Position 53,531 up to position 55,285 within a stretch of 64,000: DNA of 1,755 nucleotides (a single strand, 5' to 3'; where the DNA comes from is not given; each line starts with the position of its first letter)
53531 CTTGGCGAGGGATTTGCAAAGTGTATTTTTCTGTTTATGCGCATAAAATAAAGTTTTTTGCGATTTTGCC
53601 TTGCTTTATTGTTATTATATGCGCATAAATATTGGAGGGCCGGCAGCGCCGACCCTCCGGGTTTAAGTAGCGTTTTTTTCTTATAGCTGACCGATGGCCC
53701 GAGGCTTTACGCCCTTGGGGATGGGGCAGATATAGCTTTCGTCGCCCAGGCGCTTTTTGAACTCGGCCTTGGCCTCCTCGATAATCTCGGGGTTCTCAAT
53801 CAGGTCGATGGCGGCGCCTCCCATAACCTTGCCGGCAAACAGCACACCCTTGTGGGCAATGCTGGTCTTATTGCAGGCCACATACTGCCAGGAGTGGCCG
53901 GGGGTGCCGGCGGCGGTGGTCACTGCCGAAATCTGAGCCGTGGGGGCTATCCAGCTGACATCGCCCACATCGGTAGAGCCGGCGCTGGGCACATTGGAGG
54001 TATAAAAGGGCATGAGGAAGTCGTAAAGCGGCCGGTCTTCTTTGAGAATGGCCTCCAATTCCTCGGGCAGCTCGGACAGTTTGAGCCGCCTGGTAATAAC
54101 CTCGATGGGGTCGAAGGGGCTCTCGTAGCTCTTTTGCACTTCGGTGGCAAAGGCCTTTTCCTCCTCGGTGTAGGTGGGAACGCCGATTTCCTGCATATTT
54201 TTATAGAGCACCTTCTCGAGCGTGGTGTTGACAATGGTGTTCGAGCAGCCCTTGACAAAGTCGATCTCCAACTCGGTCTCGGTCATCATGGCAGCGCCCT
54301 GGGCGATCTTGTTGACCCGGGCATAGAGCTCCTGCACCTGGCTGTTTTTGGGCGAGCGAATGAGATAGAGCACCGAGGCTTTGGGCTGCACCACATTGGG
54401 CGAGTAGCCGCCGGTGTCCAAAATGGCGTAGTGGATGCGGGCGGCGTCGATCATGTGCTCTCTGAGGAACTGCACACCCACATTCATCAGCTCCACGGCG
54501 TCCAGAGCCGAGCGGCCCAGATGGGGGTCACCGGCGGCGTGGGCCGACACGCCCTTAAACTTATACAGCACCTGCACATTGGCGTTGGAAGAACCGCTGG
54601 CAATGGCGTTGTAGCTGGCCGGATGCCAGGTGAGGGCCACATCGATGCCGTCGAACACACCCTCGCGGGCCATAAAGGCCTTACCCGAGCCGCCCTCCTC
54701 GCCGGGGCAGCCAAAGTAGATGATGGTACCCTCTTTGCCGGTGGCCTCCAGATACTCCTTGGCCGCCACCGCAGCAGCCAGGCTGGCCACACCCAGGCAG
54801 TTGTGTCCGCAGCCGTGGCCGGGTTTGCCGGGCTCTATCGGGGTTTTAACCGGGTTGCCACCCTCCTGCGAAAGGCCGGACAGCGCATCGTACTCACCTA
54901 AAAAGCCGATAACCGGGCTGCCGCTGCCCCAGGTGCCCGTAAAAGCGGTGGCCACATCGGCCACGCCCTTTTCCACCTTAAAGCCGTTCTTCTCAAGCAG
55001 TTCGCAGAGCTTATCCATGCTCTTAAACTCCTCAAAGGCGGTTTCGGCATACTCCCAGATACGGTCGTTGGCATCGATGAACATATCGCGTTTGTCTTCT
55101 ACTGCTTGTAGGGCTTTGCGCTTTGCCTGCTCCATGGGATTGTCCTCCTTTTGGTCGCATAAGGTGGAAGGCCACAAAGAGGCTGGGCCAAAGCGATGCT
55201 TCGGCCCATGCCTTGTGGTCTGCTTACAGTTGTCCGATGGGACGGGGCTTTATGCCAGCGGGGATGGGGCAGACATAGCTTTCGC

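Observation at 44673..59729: Eight tandem AbgB-type M20 amidohydrolase paralogs feeding into an AbgT transporter and a DUF1893 gene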

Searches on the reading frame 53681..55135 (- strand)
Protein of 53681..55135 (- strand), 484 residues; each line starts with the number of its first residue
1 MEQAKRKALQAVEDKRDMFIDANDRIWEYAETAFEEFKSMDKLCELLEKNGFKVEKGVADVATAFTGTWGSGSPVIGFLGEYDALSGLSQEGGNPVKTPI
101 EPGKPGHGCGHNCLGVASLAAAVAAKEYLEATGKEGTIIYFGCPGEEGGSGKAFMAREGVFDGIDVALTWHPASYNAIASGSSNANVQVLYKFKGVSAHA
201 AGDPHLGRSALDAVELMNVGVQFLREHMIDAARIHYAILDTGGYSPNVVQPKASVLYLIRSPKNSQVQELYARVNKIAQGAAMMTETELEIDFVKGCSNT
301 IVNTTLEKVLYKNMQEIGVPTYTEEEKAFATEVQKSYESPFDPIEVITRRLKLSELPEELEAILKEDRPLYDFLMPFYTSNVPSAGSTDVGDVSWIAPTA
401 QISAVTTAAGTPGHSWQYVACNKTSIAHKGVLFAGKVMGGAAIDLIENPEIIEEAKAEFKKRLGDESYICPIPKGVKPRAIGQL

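Call 4: search_protein_families(library=pfam, proteins=[window:53681-55135:-])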
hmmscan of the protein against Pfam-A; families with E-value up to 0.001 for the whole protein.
window:53681-55135:- (484 aa): 2 families
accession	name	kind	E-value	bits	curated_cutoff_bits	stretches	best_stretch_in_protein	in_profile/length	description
PF01546.33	Peptidase_M20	-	6.6e-07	29.9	24.6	1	79-323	3-150/206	Peptidase family M20/M25/M40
PF07687.19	M20_dimer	-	3.9e-06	27.2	21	1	192-279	12-100/107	Peptidase dimerisation domain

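Call 5: search_protein_families(library=ncbifam, proteins=[window:53681-55135:-])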
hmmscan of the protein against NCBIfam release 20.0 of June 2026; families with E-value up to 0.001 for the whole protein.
window:53681-55135:- (484 aa): 6 families
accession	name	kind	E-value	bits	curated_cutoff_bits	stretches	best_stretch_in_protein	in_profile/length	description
TIGR01891.1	amidohydrolases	subfamily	7.3e-80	268.8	153.75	1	20-432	2-364/366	amidohydrolase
NF038260.1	ectoine_DoeB_2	equivalog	2.2e-11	43.3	550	1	26-315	15-305/378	N(2)-acetyl-L-2,4-diaminobutanoate deacetylase DoeB2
NF040868.1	carboxypep_CpsA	equivalog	3.4e-10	39.2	500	1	10-319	6-321/391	carboxypeptidase CpsA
NF006365.0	PRK08588.1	subfamily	3e-09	36.7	289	1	43-325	33-320/383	succinyl-diaminopimelate desuccinylase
NF005602.0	PRK07338.1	equivalog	4.6e-09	35.3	357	1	115-292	135-309/409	hydrolase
NF004788.0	PRK06133.1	subfamily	4.7e-05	22.5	349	1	145-317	176-344/417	glutamate carboxypeptidase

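Call 7: search_solved_structures(query=window:53681-55135:-, max_evalue=0.00001, show_alignments=2)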
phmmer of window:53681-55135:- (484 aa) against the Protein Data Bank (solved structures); distinct sequences matched with E-value up to 0.00001: 6.
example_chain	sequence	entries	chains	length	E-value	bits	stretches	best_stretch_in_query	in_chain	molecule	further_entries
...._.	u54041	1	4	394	1.8e-42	149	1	5-320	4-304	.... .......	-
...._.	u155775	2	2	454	4.8e-31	111.3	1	102-324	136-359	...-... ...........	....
7yh4_A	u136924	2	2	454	5.1e-31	111.2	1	102-325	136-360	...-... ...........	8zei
3io1_A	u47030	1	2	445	6e-15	58.2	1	62-294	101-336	Aminobenzoyl-glutamate utilization protein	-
6slf_A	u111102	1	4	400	1.1e-06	30.9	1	25-164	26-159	N-alpha-acyl-glutamine aminoacylase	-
1xmb_A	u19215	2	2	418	1.9e-06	30.2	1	16-371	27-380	IAA-amino acid hydrolase homolog 2 | IAA-amino acid hydrolase ILR1-like 2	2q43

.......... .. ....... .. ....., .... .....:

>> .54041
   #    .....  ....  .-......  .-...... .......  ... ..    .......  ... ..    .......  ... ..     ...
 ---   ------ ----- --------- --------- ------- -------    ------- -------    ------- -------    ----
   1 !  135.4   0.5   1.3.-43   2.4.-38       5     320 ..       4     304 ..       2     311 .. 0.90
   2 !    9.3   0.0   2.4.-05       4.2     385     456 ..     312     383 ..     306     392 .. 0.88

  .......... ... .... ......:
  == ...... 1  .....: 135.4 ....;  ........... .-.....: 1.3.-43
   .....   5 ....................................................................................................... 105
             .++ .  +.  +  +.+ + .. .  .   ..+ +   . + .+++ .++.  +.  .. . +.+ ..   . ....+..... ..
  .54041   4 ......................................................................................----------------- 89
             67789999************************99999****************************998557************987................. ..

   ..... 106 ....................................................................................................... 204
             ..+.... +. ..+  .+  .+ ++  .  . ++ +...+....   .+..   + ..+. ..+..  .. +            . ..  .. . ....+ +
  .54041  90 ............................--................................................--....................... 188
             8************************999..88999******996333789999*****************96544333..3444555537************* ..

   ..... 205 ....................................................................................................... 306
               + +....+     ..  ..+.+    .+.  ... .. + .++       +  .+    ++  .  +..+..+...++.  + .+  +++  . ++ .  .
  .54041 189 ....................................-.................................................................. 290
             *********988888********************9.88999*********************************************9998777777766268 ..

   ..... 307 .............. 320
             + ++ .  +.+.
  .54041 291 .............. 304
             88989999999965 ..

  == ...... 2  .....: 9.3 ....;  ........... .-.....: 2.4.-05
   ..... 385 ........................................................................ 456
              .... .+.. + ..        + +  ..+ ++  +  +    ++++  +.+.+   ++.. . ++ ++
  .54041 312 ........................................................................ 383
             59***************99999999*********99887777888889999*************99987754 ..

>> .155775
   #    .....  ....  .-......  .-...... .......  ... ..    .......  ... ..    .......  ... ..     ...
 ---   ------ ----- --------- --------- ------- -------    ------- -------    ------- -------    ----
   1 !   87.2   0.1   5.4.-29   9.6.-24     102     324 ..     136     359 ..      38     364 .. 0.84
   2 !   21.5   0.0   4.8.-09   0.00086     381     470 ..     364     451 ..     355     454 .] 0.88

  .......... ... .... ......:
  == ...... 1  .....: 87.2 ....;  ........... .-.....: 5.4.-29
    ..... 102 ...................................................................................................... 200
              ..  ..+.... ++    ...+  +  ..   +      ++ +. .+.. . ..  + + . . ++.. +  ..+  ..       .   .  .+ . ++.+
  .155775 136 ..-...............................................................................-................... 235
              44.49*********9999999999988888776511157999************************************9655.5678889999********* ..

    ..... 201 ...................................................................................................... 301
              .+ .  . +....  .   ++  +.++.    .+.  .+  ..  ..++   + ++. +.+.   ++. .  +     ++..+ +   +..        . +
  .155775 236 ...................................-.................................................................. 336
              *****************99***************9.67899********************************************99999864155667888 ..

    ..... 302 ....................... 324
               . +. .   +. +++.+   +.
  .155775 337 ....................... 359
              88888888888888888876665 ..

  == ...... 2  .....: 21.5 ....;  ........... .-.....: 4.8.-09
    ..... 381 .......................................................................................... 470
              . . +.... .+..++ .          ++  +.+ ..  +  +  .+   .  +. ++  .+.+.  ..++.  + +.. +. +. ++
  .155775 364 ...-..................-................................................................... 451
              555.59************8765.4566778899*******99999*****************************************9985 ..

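Call 8: find_encoding_contigs(protein=window:53681-55135:-, flank=10000, max_places=6)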
Protein window:53681-55135:- (484 aa): 2 contigs read that carry it; 2 places shown.
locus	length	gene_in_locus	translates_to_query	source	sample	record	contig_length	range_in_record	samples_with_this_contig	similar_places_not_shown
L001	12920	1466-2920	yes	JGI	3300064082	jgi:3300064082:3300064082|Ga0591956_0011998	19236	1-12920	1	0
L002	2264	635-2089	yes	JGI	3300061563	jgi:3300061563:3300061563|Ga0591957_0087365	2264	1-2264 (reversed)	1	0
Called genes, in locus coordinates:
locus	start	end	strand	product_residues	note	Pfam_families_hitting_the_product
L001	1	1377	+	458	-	?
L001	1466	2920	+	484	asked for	PF01546:Peptidase_M20 (weak), PF07687:M20_dimer (weak)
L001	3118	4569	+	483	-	PF07687:M20_dimer (faint), PF01546:Peptidase_M20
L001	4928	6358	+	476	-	PF01546:Peptidase_M20, PF07687:M20_dimer (weak)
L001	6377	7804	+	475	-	PF01546:Peptidase_M20 (weak), PF07687:M20_dimer (weak)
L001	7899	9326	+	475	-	PF01546:Peptidase_M20, PF07687:M20_dimer (weak)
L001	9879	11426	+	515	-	PF03806:ABG_transport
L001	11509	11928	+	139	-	PF08973:TM1506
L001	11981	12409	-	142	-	PF03479:PCC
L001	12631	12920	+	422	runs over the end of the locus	PF03977:OAD_beta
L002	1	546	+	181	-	?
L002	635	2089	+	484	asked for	PF01546:Peptidase_M20 (weak), PF07687:M20_dimer (weak)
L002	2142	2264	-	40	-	?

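Call 17: find_related_loci(query=window:53681-55135:-, collection=genome_contigs, flank=10000)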
Query window:53681-55135:- (484 aa) in genome_contigs; peptide patterns used: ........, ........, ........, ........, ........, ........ (x = any residue, [..] = any of these).
129 stretches matched a pattern; 94 encode a relative of the query (tblastn E <= 1e-3); the best 80 are kept; 79 distinct loci.
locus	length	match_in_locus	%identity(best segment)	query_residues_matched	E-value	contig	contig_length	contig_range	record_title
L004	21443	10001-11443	72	2-483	0e+0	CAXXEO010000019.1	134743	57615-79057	MAG: Oscillospiraceae bacterium isolate 356554d1-49d8-4da2-9fb0-4e541081e6ce genome assembly, contig: contig_19, whole g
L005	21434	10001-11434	66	4-482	0e+0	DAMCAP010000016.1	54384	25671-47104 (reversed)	MAG TPA_asm: Oscillospiraceae bacterium isolate CTOTU49488 NODE_114_length_54384_cov_3.235215, whole genome shotgun sequ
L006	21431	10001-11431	67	5-481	0e+0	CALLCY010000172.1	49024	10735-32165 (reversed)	MAG TPA_asm: uncultured Clostridia bacterium isolate ERR527183_bin.45_CONCOCT_v1.1_MAG genome assembly, contig: ERZ17453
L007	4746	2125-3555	67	5-481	0e+0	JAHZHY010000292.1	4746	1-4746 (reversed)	MAG: Clostridiales bacterium isolate HRGM_Genome_3370 HRGM_Genome_3370_291, whole genome shotgun sequence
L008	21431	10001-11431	67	5-481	0e+0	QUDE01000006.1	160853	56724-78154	Ruminococcaceae bacterium AM07-15 AM07-15.Scaf6, whole genome shotgun sequence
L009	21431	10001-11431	67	5-481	0e+0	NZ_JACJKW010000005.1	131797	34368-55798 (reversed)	Intestinimonas butyriciproducens strain An565 An565_contig-110_4, whole genome shotgun sequence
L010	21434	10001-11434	65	5-482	0e+0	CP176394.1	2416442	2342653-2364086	Oscillospiraceae bacterium LBM23126 chromosome, complete genome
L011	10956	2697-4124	66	5-482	0e+0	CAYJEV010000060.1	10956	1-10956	MAG TPA_asm: uncultured Oscillospiraceae bacterium isolate ERP123703_co2_284 genome assembly, contig: NODE_4279_length_1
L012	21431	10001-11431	64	5-481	0e+0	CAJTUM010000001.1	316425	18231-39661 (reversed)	MAG TPA_asm: uncultured Eubacteriales bacterium isolate MGBC109914 genome assembly, contig: MGBC109914.1, whole genome s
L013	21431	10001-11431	64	5-481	0e+0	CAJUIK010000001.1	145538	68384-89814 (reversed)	MAG TPA_asm: uncultured Eubacteriales bacterium isolate MGBC139400 genome assembly, contig: MGBC139400.1, whole genome s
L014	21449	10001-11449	61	5-484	0e+0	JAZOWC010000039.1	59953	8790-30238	MAG: Oscillospiraceae bacterium isolate T1900045525_YK20190219.MAGScoT_cleanbin_000006 SGB_7673_k141_1314785, whole geno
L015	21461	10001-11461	61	1-484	0e+0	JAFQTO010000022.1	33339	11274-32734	MAG: Clostridia bacterium isolate RGIG2138 Goat_Colon-6__c197017, whole genome shotgun sequence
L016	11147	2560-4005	59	5-484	0e+0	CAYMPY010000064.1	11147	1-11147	MAG TPA_asm: uncultured Oscillospiraceae bacterium isolate SRP315200_co2_690 genome assembly, contig: NODE_7981_length_1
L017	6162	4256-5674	60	7-482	0e+0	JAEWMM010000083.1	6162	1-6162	MAG: Bacillota bacterium isolate OH_PDB_137 k127_808563, whole genome shotgun sequence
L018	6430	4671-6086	59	7-481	0e+0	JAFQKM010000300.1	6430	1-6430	MAG: Clostridia bacterium isolate RGIG1902 Goat_Cecum.Co__c3181319, whole genome shotgun sequence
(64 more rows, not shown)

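Call 25: find_homologous_proteins(query=window:53681-55135:-, max_evalue=1e-100)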
Query window:53681-55135:- (484 aa): 7956 proteins with E <= 1e-100 among 8000 candidates; the best 120 are listed.
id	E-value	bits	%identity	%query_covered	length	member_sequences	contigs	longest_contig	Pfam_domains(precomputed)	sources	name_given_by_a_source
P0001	3.4e-268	908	81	100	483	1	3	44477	PF01546.34,PF07687.20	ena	-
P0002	2.6e-263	892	81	100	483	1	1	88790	PF01546.34,PF07687.20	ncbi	-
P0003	6.7e-259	878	82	96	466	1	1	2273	PF01546.34,PF07687.20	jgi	jgi:aminobenzoyl-glutamate utilization protein B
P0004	3.6e-258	875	79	100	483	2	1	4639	PF01546.34,PF07687.20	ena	-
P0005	4.4e-252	855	78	100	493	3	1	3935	PF01546.34,PF07687.20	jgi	jgi:aminobenzoyl-glutamate utilization protein B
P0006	6.3e-250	848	78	100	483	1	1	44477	PF01546.34,PF07687.20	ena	-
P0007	1.0e-244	831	76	100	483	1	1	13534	PF01546.34,PF07687.20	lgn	-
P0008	1.3e-240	817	76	100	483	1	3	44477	PF01546.34,PF07687.20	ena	-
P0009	2.5e-239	813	75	100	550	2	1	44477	PF01546.34,PF07687.20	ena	-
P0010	2.5e-238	810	100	75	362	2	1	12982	PF07687.20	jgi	jgi:aminobenzoyl-glutamate utilization protein B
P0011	1.5e-228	777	71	99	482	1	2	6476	PF01546.34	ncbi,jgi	jgi:aminobenzoyl-glutamate utilization protein B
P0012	3.0e-228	776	72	99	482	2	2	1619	PF07687.20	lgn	-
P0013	1.1e-222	758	69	99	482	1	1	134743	PF01546.34,PF07687.20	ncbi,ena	-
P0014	4.4e-219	746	68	99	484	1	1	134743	PF01546.34,PF07687.20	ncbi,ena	-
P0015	7.7e-211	719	66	99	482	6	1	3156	-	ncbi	-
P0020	7.5e-208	709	67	99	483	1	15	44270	PF01546.34,PF07687.20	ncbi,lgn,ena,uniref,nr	ncbi:M20 family metallopeptidase [Intestinimonas sp. MSJ-38]|uniref:M20 family metallopeptidase n=1 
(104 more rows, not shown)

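Call 27: find_encoding_contigs(protein=P0002, flank=10000, max_places=4)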
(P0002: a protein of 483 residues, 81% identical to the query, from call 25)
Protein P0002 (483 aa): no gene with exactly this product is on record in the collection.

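Call 28: find_encoding_contigs(protein=P0006, flank=10000, max_places=4)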
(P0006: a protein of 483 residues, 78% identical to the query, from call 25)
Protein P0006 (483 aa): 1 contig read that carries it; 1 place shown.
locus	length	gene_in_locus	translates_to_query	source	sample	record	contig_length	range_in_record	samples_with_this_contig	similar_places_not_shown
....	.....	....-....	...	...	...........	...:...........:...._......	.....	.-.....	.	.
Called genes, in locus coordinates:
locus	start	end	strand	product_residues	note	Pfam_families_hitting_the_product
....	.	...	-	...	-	?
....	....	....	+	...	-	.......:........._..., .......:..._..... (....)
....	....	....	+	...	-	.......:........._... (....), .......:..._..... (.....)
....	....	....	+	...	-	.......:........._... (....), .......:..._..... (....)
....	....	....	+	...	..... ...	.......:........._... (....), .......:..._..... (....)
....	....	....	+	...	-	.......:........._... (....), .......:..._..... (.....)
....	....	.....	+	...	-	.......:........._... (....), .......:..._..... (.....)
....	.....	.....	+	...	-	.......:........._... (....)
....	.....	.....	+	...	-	-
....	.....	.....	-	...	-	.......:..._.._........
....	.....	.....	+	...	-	-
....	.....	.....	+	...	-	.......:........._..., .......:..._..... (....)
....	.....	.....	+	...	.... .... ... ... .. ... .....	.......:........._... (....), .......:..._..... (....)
